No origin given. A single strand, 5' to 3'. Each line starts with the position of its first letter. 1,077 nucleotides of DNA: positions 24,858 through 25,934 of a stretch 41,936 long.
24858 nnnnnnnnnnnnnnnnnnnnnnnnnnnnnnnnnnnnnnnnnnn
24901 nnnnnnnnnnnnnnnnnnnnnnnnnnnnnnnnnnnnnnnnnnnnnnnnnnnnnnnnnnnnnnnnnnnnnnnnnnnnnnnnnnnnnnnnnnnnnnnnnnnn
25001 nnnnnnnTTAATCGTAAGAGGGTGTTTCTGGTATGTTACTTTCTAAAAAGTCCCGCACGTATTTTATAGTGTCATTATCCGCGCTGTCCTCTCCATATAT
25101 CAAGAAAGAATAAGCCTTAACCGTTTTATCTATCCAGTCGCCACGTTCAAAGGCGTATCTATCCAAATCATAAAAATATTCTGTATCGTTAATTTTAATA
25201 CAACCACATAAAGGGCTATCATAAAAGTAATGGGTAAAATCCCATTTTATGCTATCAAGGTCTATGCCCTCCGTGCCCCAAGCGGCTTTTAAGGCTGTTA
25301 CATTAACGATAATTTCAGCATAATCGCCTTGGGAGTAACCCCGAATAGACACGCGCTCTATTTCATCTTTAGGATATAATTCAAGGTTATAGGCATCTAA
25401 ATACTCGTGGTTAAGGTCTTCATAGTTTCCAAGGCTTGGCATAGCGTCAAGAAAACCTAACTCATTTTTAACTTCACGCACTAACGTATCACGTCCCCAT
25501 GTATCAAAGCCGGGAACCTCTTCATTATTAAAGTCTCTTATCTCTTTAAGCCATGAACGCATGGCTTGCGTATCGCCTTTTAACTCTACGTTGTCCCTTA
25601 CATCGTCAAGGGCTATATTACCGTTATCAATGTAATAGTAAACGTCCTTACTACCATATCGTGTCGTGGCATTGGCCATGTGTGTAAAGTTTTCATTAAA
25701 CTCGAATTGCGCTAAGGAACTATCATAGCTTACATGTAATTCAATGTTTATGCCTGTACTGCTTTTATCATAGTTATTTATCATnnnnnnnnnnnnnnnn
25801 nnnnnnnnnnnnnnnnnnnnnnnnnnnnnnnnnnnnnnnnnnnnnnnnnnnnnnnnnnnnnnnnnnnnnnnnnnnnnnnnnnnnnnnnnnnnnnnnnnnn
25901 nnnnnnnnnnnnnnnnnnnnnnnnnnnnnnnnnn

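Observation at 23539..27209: Promoter-to-terminator early operon of seven ORFans: candidate host-takeover / anti-defence island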

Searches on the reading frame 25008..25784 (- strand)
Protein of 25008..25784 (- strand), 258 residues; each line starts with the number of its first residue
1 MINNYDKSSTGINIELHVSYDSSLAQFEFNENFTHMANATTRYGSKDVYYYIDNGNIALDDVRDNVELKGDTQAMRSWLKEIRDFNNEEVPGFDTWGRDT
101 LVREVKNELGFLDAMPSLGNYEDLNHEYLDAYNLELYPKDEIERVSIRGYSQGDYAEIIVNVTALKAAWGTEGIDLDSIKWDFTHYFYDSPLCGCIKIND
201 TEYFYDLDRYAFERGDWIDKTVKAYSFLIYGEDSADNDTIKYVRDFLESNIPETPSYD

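Call 8: search_protein_families(library=pfam, proteins=[window:25008-25784:-], max_evalue=1)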
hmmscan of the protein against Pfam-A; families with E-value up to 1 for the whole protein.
window:25008-25784:- (258 aa): 0 families

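Call 9: search_protein_families(library=phrogs, proteins=[window:25008-25784:-], max_evalue=0.1)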
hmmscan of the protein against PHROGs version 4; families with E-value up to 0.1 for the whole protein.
window:25008-25784:- (258 aa): 1 family
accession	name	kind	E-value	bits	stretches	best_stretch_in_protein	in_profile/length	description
phrog_25822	-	unknown function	2.6e-06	28.8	1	139-255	115-226/229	-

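Call 15: search_protein_families(library=ncbifam, proteins=[window:25008-25784:-], max_evalue=1)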
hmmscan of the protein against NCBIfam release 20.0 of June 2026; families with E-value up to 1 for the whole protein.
window:25008-25784:- (258 aa): 0 families

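Call 18: search_solved_structures(query=window:25008-25784:-, max_evalue=1)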
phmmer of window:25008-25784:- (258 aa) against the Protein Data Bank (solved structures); distinct sequences matched with E-value up to 1: 1.
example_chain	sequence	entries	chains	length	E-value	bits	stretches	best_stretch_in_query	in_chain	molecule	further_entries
2o3a_A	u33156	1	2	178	0.71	12.4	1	33-89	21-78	UPF0106 protein AF_0751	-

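Call 28: find_homologous_proteins(query=window:25008-25784:-, max_evalue=0.001)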
Query window:25008-25784:- (258 aa): 18 proteins with E <= 0.001 among 164 candidates.
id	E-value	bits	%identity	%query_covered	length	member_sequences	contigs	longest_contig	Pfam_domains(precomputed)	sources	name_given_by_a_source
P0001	1.8e-172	590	100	100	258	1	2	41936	-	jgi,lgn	jgi:hypothetical protein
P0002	6.1e-30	123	36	99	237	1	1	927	-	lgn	-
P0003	6.4e-30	122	39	84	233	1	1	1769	-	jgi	jgi:hypothetical protein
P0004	6.3e-27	113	34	86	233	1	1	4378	-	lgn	-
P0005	4.4e-26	110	37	85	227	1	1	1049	-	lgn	-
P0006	1.1e-24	105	35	86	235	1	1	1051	-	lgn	-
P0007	3.7e-22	97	32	100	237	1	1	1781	-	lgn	-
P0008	5.3e-22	96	34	99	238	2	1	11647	-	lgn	-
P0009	2.6e-19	88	34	99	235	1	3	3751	-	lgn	-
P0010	3.4e-19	87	31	99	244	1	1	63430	-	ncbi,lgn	-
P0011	1.1e-18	86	33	99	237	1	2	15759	-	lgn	-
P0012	1.4e-18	85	30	100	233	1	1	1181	-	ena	-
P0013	2.9e-17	81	32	99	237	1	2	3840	-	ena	-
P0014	3.4e-16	77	33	81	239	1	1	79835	-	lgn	-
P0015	1.6e-15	75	31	99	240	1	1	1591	-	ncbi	-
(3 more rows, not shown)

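Call 33: search_solved_structures(query=A1, max_evalue=1)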
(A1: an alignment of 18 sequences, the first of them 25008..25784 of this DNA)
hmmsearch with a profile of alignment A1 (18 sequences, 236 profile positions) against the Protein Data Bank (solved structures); distinct sequences matched with E-value up to 1: 0.

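Call 34: search_protein_families(library=pfam, alignment_id=A1, max_evalue=0.1)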
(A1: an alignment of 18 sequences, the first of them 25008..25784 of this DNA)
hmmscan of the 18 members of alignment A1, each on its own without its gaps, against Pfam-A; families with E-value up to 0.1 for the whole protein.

A. member 1, window:25008-25784:- (258 aa): 0 families

B. families by the number of members that match (of 18 scanned): 9 families
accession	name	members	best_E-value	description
PF07982.17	Herpes_UL74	2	0.056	Herpes UL74 glycoproteins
PF21398.2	PG_binding_5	1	0.017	Putative peptidoglycan-binding domain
PF11046.13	HycA_repressor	1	0.034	Transcriptional repressor of hyc and hyp operons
PF21956.1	DUF6922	1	0.038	Family of unknown function (DUF6922)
PF10138.15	vWA-TerF-like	1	0.045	vWA found in TerF C terminus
PF19906.4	CGDB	1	0.06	C-glycoside deglycosidase beta subunit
PF17129.9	Peptidase_M99_C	1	0.087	C-terminal domain of metallo-carboxypeptidase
PF17660.6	BTRD1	1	0.093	Polyglycine hydrolase-like, structural repeat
PF12158.14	DUF3592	1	0.095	Domain of unknown function (DUF3592)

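Call 35: find_encoding_contigs(protein=P0010, flank=8000, max_places=3)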
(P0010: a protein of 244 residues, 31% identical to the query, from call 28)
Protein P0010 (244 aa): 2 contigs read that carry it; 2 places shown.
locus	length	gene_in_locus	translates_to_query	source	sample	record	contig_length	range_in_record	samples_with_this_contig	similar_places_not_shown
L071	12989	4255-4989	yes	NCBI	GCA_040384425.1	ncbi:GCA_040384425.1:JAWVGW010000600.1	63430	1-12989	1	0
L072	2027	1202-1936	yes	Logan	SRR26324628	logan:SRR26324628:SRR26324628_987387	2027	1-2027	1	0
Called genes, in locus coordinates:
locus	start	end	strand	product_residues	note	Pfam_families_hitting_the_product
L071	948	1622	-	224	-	PF00239:Resolvase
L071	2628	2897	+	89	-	-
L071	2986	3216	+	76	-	-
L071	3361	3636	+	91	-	-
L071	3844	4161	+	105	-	-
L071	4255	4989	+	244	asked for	-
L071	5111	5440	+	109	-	-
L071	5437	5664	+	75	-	-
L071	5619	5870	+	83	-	-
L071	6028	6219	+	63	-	-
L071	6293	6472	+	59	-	-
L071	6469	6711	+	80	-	-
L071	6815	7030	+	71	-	-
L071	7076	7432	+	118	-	-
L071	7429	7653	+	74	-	-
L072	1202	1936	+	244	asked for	-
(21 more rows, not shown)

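Call 36: find_encoding_contigs(protein=P0014, flank=8000, max_places=3)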
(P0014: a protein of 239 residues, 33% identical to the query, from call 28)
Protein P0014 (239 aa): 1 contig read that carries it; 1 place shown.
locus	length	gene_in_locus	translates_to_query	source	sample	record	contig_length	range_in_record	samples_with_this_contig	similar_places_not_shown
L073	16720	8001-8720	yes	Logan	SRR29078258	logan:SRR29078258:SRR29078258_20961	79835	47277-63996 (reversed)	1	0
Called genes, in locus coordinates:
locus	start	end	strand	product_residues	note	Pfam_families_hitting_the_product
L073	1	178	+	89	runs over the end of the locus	-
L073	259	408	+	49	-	-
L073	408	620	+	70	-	-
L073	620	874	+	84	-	-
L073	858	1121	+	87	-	-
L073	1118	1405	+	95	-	-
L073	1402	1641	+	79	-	PF26894:Phage_T4_Y07C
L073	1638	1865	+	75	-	-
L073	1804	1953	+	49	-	-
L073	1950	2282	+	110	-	-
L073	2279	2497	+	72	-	-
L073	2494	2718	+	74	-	-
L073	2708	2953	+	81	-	-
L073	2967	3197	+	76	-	-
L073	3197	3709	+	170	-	-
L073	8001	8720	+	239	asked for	-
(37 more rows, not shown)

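Call 38: predict_structure(alignment_id=A1)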
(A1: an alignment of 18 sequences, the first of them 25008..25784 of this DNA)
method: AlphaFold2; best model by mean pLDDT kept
length: 258 residues; sequences in the alignment: 18
mean_pLDDT: 88.7   pTM: 0.77
mean pLDDT of the five models: 88.7, 87.3, 86.8, 85.7, 85.2
residues with pLDDT >= 90: 163; 70-90: 78; 50-70: 17; < 50: 0
segments of 3 or more residues with pLDDT < 50: none
pLDDT, mean of each block of 10 residues (from residue 1): 62 89 94 88 86 87 86 96 86 93 94 88 93 95 88 81 91 87 91 93 94 95 91 77 93 90
secondary structure, 60 per line:
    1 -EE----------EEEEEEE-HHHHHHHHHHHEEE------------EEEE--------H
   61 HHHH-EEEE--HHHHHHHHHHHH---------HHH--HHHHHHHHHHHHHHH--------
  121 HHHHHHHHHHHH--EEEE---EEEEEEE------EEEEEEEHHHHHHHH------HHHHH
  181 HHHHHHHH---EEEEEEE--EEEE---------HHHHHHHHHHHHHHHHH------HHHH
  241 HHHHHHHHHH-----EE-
elements in order: E14-20 H22-32 E33-35 E48-51 H60-64 E66-69 H72-83 H98-112 H121-132 E135-138 E142-148 E155-161 H162-169 H176-188 E192-198 E201-204 H214-230 H237-250

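Call 41: fold_search(model_id=the predicted structure, library=pdb)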
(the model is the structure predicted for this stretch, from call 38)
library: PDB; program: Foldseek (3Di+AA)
matches with E <= 10: 247; with E <= 0.001: 0
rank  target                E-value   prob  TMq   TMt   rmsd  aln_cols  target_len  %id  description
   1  9y0l_K                5.3e-01  0.04  0.12  0.15  21.4       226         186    9  Incorrectly assembled half-Pf20S (released 2025-10-29)
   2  8e1i_B                6.4e-01  0.04  0.08  0.07  20.2       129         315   10  Asp1 kinase in complex with ATP Mg 5-IP7 (released 2022-11-30)
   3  3orr_B                9.2e-01  0.04  0.09  0.07  18.2       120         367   13  Crystal Structure of N5-Carboxyaminoimidazole synthetase from Staphylococcus aureus (released 2011-07-20)
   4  8e1j_B                9.7e-01  0.02  0.08  0.07  20.0       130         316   12  Asp1 kinase in complex with 1,5-IP8 (released 2022-11-30)
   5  6wjn_o                1.0e+00  0.04  0.12  0.14  20.6       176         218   12  SD-like state of human 26S Proteasome with non-cleavable M1-linked hexaubiquitin and E3 ubiquitin ligase E6AP/UBE3A (released 2020-08-05)
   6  2pvp_A                1.0e+00  0.02  0.11  0.10  19.9       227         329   10  Crystal structure of D-Alanine-D-Alanine Ligase from Helicobacter pylori (released 2008-04-01)
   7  8hz4_A                1.0e+00  0.02  0.10  0.07  19.2       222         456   10  The tetrameric structure of biotin carboxylase from Chloroflexus aurantiacus in complex with bicarbonate (released 2024-01-10)
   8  7zz5                  1.1e+00  0.02  0.08  0.05  18.2       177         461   12  Cryo-EM structure of "BC open" conformation of Lactococcus lactis pyruvate carboxylase with acetyl-CoA (released 2022-10-12)
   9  8e1h_B                1.2e+00  0.02  0.08  0.07  20.2       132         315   11  Asp1 kinase in complex with ADP Mg 5-IP7 (released 2022-11-30)
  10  8g5y_5A               1.3e+00  0.03  0.09  0.15  19.5        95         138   12  mRNA decoding in human is kinetically and structurally distinct from bacteria (IC state) (released 2023-04-19)
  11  7zz3_B                1.3e+00  0.03  0.16  0.06  19.4       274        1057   11  Cryo-EM structure of "BC react" conformation of Lactococcus lactis pyruvate carboxylase with acetyl-CoA (released 2022-10-12)
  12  7pxa_U                1.3e+00  0.03  0.13  0.14  21.0       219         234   13  Open-gate mycobacterium 20S CP proteasome in complex MPA - global 3D refinement (released 2022-01-19)
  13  1hl6_D                1.3e+00  0.02  0.10  0.15  20.3       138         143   13  A novel mode of RBD-protein recognition in the Y14-mago complex (released 2003-05-08)
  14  8g5z_5A               1.4e+00  0.03  0.08  0.14  20.2        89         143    9  mRNA decoding in human is kinetically and structurally distinct from bacteria (GA state) (released 2023-04-19)
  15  8e1v_B                1.4e+00  0.03  0.09  0.08  19.3       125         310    8  Asp1 kinase in complex with ADPNP Mg IP6 (released 2022-11-30)
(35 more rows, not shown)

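Call 50: fold_search(model_id=the predicted structure, library=viral)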
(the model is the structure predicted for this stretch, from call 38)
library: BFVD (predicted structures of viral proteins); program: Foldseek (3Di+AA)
matches with E <= 10: 346; with E <= 0.001: 2
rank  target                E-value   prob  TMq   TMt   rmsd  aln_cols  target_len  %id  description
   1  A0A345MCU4            1.3e-16  1.00  0.67  0.72   4.9       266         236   24  (no name in the UniProt tables at hand)
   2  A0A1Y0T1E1            8.1e-10  1.00  0.45  0.50   7.8       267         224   13  Uncharacterized protein [Pasteurella phage vB_PmuP_PHB02]
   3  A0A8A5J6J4            7.4e-02  0.09  0.12  0.10  21.9       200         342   14  (no name in the UniProt tables at hand)
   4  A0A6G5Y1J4            3.5e-01  0.12  0.27  0.29  12.8       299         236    9  (no name in the UniProt tables at hand)
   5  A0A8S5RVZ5            3.9e-01  0.08  0.11  0.22  14.4       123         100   13  TFIIB Transcription factor zinc-finger [Siphoviridae sp. ctHip2]
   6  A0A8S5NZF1            5.3e-01  0.09  0.15  0.12  18.4       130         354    8  dihydrofolate reductase [Myoviridae sp. ctLnO19]
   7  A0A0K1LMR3            5.3e-01  0.03  0.13  0.15  18.8       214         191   12  Uncharacterized protein [Caulobacter phage Sansa]
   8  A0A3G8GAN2            6.0e-01  0.09  0.11  0.21  12.3       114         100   13  (no name in the UniProt tables at hand)
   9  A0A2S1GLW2            6.0e-01  0.09  0.14  0.25  18.2       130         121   14  Uncharacterized protein [Erwinia phage Cronus]
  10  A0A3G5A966            8.0e-01  0.10  0.11  0.18  10.1        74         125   14  Protein disulfide isomerase [Hyperionvirus sp.]
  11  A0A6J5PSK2            8.0e-01  0.04  0.11  0.10  17.0       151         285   12  Uncharacterized protein [uncultured Caudovirales phage]
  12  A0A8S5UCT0            8.0e-01  0.02  0.09  0.08  26.9       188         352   13  Uncharacterized protein [Siphoviridae sp. ctgN495]
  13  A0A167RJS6            8.0e-01  0.02  0.12  0.10  21.9       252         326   12  Uncharacterized protein [Powai lake megavirus]
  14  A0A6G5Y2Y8            8.5e-01  0.08  0.15  0.27  18.5       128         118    8  (no name in the UniProt tables at hand)
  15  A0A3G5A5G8            9.6e-01  0.15  0.11  0.30   9.2        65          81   14  Uncharacterized protein [Hyperionvirus sp.]
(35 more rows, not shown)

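Call 78: search_protein_families(library=padloc, proteins=[window:25008-25784:-], max_evalue=0.1)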
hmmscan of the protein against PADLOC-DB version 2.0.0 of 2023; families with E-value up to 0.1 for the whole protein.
window:25008-25784:- (258 aa): 0 families
